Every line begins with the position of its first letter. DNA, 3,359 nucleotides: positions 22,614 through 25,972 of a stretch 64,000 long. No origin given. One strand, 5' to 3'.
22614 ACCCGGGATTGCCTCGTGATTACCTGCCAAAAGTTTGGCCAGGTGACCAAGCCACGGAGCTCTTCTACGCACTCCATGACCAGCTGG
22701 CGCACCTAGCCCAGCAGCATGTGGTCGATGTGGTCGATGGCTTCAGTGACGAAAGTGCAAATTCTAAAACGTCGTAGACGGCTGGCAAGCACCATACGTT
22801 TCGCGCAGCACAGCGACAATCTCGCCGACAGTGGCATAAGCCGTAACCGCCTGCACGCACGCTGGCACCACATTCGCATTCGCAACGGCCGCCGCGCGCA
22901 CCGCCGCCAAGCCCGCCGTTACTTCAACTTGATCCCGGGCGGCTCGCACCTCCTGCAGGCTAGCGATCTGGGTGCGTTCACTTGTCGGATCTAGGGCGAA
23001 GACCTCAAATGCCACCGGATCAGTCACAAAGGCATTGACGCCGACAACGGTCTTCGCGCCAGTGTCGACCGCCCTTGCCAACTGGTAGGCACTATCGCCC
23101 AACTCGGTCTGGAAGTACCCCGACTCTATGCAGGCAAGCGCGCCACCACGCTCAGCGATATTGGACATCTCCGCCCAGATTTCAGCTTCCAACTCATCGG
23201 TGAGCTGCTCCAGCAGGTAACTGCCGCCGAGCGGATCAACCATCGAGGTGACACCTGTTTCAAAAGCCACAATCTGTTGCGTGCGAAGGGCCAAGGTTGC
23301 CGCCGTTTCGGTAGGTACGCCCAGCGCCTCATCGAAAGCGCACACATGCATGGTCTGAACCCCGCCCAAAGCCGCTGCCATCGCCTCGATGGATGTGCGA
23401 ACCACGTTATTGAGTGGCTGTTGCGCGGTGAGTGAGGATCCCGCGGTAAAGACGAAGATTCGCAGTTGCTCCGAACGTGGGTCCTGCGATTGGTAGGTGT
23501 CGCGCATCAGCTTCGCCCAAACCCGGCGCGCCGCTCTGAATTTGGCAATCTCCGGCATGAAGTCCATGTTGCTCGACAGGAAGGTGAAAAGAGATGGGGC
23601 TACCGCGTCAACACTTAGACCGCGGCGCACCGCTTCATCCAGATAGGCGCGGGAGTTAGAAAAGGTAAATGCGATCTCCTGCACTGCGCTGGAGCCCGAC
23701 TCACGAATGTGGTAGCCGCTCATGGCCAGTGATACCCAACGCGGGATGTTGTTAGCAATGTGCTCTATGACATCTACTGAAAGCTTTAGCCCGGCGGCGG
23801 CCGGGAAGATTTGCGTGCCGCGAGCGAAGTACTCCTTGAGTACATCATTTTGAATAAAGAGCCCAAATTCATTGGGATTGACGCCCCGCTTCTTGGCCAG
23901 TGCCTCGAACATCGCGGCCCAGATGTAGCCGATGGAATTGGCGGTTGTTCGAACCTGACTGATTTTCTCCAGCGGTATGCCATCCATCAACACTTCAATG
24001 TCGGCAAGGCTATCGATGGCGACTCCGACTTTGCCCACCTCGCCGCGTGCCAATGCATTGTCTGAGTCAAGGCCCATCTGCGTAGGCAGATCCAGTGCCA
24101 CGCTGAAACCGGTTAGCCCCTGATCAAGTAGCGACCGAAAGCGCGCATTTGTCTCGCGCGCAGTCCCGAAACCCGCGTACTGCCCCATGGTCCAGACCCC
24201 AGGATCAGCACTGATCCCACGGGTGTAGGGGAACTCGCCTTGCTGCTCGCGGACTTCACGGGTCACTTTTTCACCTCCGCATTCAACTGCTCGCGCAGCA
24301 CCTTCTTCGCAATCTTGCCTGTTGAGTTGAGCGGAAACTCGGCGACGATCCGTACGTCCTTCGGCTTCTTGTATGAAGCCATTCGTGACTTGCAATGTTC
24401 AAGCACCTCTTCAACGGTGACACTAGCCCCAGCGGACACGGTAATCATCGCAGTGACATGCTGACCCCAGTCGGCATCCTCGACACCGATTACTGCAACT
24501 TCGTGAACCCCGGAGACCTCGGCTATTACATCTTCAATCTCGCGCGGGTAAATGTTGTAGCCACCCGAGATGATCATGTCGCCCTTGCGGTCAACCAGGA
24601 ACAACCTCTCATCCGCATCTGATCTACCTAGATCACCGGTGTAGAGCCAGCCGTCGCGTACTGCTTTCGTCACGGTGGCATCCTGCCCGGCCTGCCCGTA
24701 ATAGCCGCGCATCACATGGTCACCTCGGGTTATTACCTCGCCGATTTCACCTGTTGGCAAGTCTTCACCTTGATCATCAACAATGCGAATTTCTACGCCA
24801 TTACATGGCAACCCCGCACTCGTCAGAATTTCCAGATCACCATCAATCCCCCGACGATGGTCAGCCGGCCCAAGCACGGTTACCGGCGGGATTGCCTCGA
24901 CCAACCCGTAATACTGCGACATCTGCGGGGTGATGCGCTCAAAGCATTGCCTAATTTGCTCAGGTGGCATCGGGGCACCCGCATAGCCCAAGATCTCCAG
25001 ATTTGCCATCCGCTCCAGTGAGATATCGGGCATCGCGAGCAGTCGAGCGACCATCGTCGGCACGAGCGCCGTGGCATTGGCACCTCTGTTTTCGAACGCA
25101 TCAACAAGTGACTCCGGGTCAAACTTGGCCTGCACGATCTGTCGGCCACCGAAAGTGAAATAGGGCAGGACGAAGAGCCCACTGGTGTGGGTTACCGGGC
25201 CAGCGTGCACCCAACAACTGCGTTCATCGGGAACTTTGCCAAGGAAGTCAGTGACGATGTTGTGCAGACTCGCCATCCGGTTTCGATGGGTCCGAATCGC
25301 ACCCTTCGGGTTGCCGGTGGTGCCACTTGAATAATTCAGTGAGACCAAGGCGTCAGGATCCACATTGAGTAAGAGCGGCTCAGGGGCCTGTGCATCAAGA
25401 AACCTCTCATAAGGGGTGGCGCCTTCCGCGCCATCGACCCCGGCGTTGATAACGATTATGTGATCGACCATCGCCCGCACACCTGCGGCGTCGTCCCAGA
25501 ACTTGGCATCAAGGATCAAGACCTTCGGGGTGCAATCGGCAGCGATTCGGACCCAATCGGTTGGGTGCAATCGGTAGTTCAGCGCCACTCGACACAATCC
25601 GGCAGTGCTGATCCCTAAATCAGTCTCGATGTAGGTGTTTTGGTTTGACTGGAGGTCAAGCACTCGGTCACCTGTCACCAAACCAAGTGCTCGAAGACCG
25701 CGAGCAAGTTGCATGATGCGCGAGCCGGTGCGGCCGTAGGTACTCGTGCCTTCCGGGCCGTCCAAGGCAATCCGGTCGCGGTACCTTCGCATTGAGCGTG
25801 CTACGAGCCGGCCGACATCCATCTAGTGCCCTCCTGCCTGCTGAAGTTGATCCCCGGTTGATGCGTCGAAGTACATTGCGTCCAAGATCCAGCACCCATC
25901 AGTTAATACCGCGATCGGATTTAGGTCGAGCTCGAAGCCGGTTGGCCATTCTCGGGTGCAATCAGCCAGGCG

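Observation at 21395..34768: PaaX-linked CoA-thioester catabolic supercluster with an unusual enzyme combination (candidate undescribed aerobic hybrid pathway for an amino- or hydroxy-aromatic or alicyclic acid)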

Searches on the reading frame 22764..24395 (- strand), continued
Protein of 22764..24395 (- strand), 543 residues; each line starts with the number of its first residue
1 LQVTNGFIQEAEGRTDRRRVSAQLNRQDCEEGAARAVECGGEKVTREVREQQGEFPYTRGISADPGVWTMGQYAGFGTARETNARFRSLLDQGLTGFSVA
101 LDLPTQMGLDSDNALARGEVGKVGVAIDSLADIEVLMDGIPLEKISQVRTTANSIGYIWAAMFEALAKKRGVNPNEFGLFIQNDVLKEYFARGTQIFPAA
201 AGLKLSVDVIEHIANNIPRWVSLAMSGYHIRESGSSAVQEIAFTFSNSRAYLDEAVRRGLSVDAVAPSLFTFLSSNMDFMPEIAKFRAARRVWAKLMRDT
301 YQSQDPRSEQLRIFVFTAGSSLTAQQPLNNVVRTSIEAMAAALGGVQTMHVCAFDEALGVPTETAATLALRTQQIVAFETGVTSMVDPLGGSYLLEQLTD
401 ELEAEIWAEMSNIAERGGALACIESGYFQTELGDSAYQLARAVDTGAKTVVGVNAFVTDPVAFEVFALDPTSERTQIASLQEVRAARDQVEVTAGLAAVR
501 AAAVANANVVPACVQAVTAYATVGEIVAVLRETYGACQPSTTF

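Call 71: find_encoding_contigs(protein=P0242, flank=10000, max_places=3)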
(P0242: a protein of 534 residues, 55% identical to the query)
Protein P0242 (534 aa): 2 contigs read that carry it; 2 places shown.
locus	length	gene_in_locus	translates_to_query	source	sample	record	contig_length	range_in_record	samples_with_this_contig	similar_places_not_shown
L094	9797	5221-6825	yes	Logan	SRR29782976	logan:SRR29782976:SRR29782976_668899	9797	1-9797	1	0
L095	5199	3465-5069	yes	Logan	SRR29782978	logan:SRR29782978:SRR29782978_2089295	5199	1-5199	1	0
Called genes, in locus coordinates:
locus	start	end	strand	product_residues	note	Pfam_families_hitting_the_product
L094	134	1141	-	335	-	PF05853:BKACE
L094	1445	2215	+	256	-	PF00106:adh_short, PF08659:KR, PF13561:adh_short_C2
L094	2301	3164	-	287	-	PF00126:HTH_1, PF03466:LysR_substrate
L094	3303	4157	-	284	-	PF00106:adh_short, PF08659:KR, PF13561:adh_short_C2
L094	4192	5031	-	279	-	PF00106:adh_short, PF08659:KR, PF13561:adh_short_C2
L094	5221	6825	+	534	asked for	PF01642:MM_CoA_mutase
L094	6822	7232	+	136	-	PF02310:B12-binding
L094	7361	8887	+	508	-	PF00501:AMP-binding, PF13193:AMP-binding_C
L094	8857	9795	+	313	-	?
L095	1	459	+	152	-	?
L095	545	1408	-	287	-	PF00126:HTH_1, PF03466:LysR_substrate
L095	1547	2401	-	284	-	PF00106:adh_short, PF08659:KR, PF13561:adh_short_C2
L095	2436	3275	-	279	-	PF00106:adh_short, PF08659:KR, PF13561:adh_short_C2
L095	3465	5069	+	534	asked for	PF01642:MM_CoA_mutase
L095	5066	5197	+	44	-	?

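Call 86: search_protein_families(library=ncbifam, proteins=[window:22764-24266:-], max_evalue=0.001)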
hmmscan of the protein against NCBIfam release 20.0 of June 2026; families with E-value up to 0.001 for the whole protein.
window:22764-24266:- (500 aa): 4 families
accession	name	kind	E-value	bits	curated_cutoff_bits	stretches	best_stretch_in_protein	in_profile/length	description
TIGR00641.1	acid_CoA_mut_N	subfamily_domain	5.7e-165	549.5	303.8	1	7-494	30-522/528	methylmalonyl-CoA mutase N-terminal domain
NF006944.0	PRK09426.1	equivalog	1.1e-139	466.5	876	1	6-495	59-552/721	methylmalonyl-CoA mutase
NF045497.1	IsobCoAmut_IcmF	equivalog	3e-69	233.9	1500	2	138-490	712-1068/1076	fused isobutyryl-CoA mutase/GTPase IcmF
TIGR00642.1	mmCoA_mut_beta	equivalog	6.7e-40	136.9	617.25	1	76-413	120-450/620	methylmalonyl-CoA mutase small subunit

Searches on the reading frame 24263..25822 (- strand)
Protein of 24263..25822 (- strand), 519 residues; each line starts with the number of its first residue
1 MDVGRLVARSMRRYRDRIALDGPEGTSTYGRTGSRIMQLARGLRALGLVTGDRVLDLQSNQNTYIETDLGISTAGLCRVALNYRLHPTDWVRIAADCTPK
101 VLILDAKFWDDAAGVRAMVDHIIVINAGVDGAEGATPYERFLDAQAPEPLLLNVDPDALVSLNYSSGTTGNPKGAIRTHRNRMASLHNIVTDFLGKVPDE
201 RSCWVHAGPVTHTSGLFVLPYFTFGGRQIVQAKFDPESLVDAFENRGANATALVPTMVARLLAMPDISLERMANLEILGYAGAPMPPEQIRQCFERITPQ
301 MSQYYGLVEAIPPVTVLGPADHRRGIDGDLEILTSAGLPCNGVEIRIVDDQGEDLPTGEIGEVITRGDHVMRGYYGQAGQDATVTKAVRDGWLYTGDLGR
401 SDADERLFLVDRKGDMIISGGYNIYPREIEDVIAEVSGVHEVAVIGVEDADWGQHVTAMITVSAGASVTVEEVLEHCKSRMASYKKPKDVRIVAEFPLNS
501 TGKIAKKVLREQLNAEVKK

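Call 3: search_protein_families(library=pfam, proteins=[window:24263-25822:-])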
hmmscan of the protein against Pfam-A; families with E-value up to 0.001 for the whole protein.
window:24263-25822:- (519 aa): 2 families
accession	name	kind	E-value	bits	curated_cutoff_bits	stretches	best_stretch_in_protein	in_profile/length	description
PF00501.34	AMP-binding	-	1e-64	219.2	29.9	1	8-375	2-384/384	AMP-binding enzyme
PF13193.12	AMP-binding_C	-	1.8e-17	64.5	24.5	1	428-503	1-76/76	AMP-binding enzyme C-terminal domain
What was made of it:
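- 24263..25822 (-): AMP-forming acyl-CoA ligase of the FadD/MenE/MatB type; substrate unknown (4-oxopimelate-type acid or anthranilate). PF00501 and PF13193 (call 3).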

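Call 4: search_protein_families(library=ncbifam, proteins=[window:24263-25822:-])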
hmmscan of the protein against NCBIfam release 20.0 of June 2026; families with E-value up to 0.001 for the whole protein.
window:24263-25822:- (519 aa): 106 families (the best 25 are shown)
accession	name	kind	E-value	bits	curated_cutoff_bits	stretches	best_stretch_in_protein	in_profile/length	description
NF004837.0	PRK06187.1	subfamily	2.9e-122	408.6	476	1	3-516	10-525/531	long-chain-fatty-acid--CoA ligase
NF006182.0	PRK08316.1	subfamily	5.4e-100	335.3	663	1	3-516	13-520/523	fatty acyl-CoA synthetase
NF005676.0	PRK07470.1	equivalog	4e-95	319.5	774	1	1-515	20-531/544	acyl-CoA synthetase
NF005307.0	PRK06839.1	equivalog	1.4e-83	281.2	748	1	15-514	16-494/496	o-succinylbenzoate--CoA ligase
NF005702.0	PRK07514.1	subfamily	7.5e-80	268.7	558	1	13-515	15-502/506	malonyl-CoA synthase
NF004797.0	PRK06145.1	equivalog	1.4e-78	264.4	850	1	6-515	7-497/499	acyl-CoA synthetase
NF004838.1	PRK06188.1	equivalog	2.1e-78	263.9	875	1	3-513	11-523/524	fatty-acid--CoA ligase FadD8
NF052269.1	Staph_lig_FadD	equivalog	2.3e-78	263.8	650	1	27-518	28-498/499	long-chain-fatty-acid--CoA ligase FadD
NF006572.0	PRK09088.1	equivalog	2.5e-78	263.9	696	1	28-515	30-489/491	acyl-CoA synthetase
NF009071.0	PRK12406.1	subfamily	2e-76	257.4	701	1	33-517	19-506/510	acyl-CoA synthetase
NF002966.0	PRK03640.1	equivalog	1.5e-74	251.3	556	1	15-514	16-481/483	o-succinylbenzoate--CoA ligase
NF005857.1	PRK07786.1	exception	2.7e-74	250.5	733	1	25-512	33-511/513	fatty-acid--CoA ligase FadD5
NF005801.1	PRK07656.1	equivalog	2e-73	247.7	657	1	4-510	4-500/500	FadD3 family acyl-CoA ligase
NF006020.0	PRK08162.1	subfamily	9e-72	242.1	677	1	7-516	25-541/545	acyl-CoA synthetase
NF009233.0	PRK12583.1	subfamily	4.7e-71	239.8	832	1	155-516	199-553/558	fatty acid CoA ligase family protein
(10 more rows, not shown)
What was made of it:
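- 24263..25822 (-): All NCBIfam hits are below cut-off (call 4).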

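Call 44: search_solved_structures(query=window:24263-25822:-, max_evalue=1e-40)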
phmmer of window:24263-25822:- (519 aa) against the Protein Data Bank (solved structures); distinct sequences matched with E-value up to 1e-40: 30.
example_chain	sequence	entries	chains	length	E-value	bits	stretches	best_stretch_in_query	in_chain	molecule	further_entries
8weu_A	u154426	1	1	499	9.9e-69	235.5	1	26-514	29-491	Fatty-acyl-CoA synthase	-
8wev_A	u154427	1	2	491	2.2e-68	234.4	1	26-511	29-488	Feruloyl-CoA Synthetase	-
8ivi_A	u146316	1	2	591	4.1e-67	230.2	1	4-511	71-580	Medium/long-chain-fatty-acid--CoA ligase FadD8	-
8r2q_A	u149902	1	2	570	5.4e-60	206.7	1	16-515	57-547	Probable fatty-acid-CoA ligase FadD5 (Fatty-acid-CoA synthetase) (Fatty-acid-CoA synthase)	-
4fuq_A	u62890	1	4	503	5.8e-60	206.6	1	19-512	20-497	Malonyl CoA synthetase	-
4fut_A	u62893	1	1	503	4.3e-59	203.7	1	19-512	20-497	Malonyl CoA synthetase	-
4gxq_A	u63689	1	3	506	2.6e-58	201.1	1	19-512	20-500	Malonyl CoA synthetase, Benzoate-CoA ligase Chimeric protein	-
4gxr_A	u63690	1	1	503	2.3e-57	198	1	19-512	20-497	Malonyl CoA synthetase, Benzoate-CoA ligase Chimeric protein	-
3r44_A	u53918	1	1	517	3.1e-52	181.1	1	27-519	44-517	fatty acyl CoA synthetase FADD13 (FATTY-ACYL-CoA SYNTHETASE)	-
1ult_A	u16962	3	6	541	5.3e-52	180.3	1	25-513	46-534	long chain fatty acid-CoA ligase | long-chain-fatty-acid-CoA synthetase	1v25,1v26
6sq8_A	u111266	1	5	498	8e-50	173.1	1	16-508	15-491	Fatty acid CoA ligase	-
3a9u_A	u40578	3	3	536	9.9e-50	172.8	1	27-513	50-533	4-coumarate--CoA ligase | 4-coumarate:CoA ligase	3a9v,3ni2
6h1b_A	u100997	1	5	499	4.8e-49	170.6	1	16-506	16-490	Fatty acid CoA ligase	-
5x8f_A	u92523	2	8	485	1.7e-47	165.4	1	153-513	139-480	2-succinylbenzoate--CoA ligase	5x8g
8pyy_A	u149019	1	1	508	7.7e-47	163.3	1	28-514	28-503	Fatty-acyl-CoA synthase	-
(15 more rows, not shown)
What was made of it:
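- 24263..25822 (-): Nearest structures are fatty-acyl/feruloyl-CoA synthetases, FadD8 and MatB (call 44).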
